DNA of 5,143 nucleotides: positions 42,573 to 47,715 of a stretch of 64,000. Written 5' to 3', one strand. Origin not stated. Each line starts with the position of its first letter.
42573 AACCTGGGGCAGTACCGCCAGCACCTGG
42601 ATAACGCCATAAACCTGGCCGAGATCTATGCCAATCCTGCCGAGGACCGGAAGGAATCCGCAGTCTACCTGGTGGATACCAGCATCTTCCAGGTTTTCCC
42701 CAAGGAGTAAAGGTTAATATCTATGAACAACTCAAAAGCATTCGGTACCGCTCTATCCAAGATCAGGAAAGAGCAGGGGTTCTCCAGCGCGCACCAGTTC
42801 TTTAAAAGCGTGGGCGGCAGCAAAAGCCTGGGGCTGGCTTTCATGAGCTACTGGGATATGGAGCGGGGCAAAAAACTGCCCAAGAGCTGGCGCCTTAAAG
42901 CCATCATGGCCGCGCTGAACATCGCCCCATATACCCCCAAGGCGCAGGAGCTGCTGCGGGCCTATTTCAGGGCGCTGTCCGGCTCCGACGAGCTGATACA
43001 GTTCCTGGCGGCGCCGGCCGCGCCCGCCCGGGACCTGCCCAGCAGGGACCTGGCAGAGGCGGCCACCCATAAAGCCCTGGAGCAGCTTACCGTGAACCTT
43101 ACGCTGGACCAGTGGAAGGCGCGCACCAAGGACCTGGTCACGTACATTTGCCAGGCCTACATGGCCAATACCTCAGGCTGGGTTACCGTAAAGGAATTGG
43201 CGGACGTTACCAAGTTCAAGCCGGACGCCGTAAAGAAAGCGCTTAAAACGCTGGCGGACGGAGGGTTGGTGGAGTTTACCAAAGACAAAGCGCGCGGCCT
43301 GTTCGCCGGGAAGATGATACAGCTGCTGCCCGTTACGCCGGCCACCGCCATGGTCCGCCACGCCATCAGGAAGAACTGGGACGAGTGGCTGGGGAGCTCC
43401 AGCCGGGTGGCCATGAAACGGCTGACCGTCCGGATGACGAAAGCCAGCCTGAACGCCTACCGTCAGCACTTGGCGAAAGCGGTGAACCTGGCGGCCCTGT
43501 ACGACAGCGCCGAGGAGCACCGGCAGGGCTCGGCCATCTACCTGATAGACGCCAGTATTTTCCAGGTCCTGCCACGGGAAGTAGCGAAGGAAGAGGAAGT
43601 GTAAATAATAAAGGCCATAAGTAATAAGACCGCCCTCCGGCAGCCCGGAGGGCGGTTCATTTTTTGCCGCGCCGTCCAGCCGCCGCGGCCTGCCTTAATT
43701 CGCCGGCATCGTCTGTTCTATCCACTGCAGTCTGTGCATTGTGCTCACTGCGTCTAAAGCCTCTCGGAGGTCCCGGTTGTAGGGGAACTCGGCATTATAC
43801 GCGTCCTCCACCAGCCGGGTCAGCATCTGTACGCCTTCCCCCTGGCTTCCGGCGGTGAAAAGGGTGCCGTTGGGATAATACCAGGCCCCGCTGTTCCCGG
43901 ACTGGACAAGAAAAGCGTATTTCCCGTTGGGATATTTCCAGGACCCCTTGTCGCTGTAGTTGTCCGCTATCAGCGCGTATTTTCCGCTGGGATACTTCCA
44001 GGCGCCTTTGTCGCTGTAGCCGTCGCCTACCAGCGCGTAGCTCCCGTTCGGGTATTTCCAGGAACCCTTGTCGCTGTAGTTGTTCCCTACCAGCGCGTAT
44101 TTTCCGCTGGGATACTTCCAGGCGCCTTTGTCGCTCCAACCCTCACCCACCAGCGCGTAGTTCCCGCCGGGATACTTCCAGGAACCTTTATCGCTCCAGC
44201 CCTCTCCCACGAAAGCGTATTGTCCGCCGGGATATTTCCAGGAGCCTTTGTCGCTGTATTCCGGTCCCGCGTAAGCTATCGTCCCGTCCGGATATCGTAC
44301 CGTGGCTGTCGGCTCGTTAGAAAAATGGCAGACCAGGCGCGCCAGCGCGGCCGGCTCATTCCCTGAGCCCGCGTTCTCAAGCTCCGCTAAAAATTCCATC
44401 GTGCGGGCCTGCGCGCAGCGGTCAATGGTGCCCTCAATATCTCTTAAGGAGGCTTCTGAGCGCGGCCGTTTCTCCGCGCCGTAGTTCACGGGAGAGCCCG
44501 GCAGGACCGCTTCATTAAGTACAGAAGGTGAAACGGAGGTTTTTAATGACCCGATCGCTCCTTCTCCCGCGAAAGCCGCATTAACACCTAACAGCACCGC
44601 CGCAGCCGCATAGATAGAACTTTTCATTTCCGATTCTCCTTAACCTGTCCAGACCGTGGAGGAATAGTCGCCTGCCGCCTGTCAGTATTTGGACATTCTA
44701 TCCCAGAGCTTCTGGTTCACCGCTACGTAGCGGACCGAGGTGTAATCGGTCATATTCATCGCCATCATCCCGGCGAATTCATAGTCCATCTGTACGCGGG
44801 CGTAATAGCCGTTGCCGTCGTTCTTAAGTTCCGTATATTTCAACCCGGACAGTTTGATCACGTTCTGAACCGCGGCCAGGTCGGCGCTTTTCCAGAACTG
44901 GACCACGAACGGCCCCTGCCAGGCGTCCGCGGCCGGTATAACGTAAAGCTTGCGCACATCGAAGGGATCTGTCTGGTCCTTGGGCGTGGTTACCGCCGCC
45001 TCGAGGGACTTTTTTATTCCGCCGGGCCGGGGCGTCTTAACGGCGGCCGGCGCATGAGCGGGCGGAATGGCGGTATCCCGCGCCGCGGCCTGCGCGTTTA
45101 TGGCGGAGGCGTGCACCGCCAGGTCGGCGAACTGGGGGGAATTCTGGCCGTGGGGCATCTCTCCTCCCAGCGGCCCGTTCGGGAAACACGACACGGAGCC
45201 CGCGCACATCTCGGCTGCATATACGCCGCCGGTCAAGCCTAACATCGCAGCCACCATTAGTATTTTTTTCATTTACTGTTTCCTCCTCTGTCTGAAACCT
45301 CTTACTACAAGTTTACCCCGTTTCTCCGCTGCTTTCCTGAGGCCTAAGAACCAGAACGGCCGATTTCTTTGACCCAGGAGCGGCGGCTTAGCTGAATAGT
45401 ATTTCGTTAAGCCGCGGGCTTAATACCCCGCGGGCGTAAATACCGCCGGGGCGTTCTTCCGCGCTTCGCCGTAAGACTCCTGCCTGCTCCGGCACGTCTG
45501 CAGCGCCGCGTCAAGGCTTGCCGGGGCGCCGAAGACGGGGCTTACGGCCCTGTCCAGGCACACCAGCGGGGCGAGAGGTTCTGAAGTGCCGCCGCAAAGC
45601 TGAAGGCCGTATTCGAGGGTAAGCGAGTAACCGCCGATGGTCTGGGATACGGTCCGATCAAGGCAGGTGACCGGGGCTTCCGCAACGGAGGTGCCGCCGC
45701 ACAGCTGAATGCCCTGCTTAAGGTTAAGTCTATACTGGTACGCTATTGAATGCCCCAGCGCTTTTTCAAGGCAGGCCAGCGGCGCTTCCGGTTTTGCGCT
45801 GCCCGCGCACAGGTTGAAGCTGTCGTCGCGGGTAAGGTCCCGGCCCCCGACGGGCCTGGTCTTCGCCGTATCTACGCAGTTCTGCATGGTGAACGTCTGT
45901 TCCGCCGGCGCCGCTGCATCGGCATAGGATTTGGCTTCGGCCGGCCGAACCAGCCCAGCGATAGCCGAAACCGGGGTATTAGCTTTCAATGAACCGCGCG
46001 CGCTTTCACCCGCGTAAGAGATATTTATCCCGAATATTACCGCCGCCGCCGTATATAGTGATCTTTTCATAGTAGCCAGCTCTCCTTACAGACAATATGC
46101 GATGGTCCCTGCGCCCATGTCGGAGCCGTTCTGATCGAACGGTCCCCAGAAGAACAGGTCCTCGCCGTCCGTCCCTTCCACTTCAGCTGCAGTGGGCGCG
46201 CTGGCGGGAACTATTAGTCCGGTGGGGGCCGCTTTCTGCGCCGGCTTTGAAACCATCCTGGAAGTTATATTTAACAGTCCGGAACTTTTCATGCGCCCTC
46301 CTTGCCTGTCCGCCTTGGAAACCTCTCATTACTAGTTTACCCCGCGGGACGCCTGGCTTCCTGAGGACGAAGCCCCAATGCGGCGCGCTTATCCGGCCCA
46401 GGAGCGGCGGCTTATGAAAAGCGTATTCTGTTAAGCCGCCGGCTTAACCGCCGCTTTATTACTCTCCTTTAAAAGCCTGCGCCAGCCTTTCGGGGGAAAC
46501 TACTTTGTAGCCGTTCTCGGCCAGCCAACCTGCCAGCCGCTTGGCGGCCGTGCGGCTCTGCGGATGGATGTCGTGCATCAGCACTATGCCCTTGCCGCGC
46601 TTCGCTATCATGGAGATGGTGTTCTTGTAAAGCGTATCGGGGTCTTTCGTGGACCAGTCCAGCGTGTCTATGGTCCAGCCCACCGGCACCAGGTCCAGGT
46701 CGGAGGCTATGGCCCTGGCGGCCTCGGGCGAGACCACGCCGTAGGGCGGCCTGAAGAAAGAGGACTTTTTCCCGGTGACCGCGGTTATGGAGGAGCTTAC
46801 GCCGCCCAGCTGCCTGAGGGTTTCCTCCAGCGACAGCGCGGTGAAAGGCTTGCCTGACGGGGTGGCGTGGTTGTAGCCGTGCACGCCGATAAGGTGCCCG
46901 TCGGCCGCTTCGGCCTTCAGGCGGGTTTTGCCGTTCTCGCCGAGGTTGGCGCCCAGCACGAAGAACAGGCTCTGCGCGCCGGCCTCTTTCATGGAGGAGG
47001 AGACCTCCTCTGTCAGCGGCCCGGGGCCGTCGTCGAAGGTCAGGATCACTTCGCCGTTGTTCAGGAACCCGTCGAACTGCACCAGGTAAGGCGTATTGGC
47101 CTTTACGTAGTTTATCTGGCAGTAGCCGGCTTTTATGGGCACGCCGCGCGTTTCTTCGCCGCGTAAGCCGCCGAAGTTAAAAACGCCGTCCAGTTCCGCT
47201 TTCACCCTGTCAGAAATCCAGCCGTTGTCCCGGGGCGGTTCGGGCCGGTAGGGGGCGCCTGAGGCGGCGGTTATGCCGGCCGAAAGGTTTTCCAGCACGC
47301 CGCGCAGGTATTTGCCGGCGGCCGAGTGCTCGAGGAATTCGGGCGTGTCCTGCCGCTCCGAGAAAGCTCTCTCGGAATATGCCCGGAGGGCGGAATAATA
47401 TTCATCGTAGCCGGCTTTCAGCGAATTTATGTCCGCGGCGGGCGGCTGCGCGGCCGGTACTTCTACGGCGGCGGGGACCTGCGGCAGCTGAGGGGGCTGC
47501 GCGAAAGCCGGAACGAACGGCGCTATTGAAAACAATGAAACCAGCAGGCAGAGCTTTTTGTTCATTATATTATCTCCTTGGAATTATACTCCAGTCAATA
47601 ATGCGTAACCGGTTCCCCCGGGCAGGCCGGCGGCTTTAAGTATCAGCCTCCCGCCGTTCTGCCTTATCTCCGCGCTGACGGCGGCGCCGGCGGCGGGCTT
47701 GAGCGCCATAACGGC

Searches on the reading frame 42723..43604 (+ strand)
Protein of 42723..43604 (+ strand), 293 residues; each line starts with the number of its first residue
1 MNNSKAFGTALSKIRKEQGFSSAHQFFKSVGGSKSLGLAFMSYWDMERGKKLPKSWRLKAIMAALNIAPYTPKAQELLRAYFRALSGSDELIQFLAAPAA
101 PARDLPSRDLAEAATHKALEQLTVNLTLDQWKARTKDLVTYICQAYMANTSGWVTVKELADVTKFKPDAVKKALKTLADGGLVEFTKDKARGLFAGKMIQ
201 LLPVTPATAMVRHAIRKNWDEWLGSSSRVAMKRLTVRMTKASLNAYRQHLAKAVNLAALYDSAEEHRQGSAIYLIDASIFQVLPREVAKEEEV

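Call 10: search_protein_families(library=pfam, proteins=[window:42723-43604:+], max_evalue=0.01)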
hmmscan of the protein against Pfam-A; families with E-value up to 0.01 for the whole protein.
window:42723-43604:+ (293 aa): 5 families
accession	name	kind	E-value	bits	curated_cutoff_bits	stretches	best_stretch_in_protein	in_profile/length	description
PF12802.13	MarR_2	-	0.0002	21.9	27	1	151-189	19-56/61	MarR family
PF01325.25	Fe_dep_repress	-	0.00053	20.6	26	1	141-190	9-59/60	Iron dependent repressor, N-terminal DNA binding domain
PF01726.22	LexA_DNA_bind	-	0.0017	18.5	23.7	1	154-192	26-65/65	LexA DNA binding domain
PF14394.12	DUF4423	-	0.0041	17.4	30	0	154-282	37-165/165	Domain of unknown function (DUF4423)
PF02082.26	Rrf2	-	0.007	17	30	0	145-185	13-55/132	Iron-dependent Transcriptional regulator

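Call 24: search_protein_families(library=ncbifam, proteins=[window:42723-43604:+], max_evalue=0.01)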
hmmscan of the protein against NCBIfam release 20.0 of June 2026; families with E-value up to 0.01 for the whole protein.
window:42723-43604:+ (293 aa): 1 family
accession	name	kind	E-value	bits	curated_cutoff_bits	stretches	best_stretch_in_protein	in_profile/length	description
TIGR00498.1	lexA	equivalog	0.0064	16.1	110.95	0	134-193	7-66/203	transcriptional repressor LexA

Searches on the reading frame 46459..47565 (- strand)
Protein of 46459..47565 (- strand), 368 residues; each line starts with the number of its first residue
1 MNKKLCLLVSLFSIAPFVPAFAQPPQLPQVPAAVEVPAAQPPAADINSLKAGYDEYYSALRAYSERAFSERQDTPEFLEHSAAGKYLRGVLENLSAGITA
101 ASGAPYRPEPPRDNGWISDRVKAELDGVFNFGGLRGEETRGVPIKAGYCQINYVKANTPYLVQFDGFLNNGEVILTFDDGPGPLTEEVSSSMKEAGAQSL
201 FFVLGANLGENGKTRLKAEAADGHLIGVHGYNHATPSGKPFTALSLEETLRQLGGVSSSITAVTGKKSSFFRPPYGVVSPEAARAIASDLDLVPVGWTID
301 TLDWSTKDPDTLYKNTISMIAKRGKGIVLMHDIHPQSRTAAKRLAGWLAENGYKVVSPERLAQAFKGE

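Call 10: search_protein_families(library=pfam, proteins=[window:46459-47565:-], max_evalue=0.01)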
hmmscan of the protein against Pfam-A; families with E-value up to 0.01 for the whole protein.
window:46459-47565:- (368 aa): 2 families
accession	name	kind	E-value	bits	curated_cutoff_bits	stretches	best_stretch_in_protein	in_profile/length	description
PF01522.26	Polysacc_deac_1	-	1.1e-21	77.4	23.1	1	171-292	7-121/124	Polysaccharide deacetylase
PF10096.14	DUF2334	-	0.00045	20.3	26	0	216-286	59-136/203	Uncharacterized protein conserved in bacteria (DUF2334)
